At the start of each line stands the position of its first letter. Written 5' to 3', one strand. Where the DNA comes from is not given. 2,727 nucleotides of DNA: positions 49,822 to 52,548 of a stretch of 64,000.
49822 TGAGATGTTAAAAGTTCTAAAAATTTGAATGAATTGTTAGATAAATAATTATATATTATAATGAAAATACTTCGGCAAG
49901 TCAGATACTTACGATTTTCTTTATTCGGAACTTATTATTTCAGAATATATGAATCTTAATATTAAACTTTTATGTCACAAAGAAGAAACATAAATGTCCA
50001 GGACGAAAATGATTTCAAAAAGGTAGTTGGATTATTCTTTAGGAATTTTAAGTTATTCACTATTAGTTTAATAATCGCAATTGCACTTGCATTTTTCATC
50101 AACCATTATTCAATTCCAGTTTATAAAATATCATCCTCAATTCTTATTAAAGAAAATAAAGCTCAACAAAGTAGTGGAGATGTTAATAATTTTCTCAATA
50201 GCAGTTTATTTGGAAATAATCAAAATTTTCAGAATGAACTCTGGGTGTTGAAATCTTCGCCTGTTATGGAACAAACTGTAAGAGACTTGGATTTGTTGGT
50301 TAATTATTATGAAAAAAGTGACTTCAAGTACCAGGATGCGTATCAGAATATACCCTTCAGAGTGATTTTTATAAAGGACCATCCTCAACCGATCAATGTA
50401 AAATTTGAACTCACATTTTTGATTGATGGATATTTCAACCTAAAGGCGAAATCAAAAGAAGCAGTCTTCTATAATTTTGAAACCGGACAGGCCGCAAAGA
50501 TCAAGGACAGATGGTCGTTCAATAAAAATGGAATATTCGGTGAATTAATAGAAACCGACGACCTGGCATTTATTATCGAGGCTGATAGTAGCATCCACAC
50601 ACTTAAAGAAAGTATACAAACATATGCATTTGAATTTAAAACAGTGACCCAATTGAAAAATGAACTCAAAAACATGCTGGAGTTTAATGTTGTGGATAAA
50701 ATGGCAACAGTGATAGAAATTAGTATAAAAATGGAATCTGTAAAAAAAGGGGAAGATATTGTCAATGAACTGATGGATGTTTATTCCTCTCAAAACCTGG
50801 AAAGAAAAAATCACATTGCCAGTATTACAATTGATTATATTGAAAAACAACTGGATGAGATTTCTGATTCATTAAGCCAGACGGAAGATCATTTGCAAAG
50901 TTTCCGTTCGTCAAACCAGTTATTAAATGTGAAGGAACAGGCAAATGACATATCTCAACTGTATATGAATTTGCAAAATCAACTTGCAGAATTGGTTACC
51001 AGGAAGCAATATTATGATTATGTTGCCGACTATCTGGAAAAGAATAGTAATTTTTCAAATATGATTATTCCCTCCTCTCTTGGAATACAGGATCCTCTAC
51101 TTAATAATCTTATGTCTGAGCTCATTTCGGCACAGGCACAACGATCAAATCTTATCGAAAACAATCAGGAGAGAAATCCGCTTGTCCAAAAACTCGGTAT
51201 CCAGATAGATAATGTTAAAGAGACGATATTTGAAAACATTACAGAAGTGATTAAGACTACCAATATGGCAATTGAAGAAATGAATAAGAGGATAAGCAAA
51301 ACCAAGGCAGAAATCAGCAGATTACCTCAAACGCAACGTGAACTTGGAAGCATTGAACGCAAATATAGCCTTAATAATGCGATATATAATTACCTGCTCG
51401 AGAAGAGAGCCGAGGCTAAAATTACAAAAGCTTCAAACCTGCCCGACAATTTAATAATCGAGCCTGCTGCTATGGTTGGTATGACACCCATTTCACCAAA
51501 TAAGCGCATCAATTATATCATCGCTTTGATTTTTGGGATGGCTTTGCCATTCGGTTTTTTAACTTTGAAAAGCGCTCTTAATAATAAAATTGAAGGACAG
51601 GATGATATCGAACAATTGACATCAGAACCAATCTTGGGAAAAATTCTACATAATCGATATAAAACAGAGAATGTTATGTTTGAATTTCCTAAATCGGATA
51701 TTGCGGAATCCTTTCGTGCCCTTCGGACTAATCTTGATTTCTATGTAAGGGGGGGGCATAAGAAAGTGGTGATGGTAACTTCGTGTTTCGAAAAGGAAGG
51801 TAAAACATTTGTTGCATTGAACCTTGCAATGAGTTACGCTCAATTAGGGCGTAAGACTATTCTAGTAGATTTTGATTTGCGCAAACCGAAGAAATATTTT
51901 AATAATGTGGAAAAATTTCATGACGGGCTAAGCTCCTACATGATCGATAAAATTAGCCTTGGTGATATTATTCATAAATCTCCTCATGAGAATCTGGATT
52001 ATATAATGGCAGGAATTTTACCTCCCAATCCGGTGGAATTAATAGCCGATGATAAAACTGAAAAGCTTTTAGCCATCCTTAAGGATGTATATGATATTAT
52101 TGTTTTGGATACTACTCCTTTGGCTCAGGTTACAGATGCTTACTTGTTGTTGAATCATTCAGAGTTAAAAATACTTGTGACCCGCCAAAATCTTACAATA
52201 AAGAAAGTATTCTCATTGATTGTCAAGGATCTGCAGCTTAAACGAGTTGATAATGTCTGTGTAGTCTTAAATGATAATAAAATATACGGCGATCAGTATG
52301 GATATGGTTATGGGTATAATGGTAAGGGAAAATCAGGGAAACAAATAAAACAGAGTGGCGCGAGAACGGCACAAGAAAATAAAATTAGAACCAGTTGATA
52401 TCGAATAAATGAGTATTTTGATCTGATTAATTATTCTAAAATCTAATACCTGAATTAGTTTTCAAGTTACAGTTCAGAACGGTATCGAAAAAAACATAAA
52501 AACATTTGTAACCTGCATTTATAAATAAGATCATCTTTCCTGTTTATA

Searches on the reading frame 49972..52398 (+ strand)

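Call 40: search_protein_families(library=pfam, proteins=[window:49972-52398:+], max_evalue=0.00001)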
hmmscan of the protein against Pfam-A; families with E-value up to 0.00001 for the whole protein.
window:49972-52398:+ (808 aa): 3 families
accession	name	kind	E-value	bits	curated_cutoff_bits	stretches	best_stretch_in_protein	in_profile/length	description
PF13614.12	AAA_31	-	2.6e-09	37.7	27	1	610-732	14-143/177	AAA domain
PF13807.11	GNVR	-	1.8e-08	34.6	27.7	1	454-534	2-81/82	G-rich domain on putative tyrosine kinase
PF02706.20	Wzz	-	8.2e-07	29.7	25.5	1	12-106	2-91/91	Chain length determinant protein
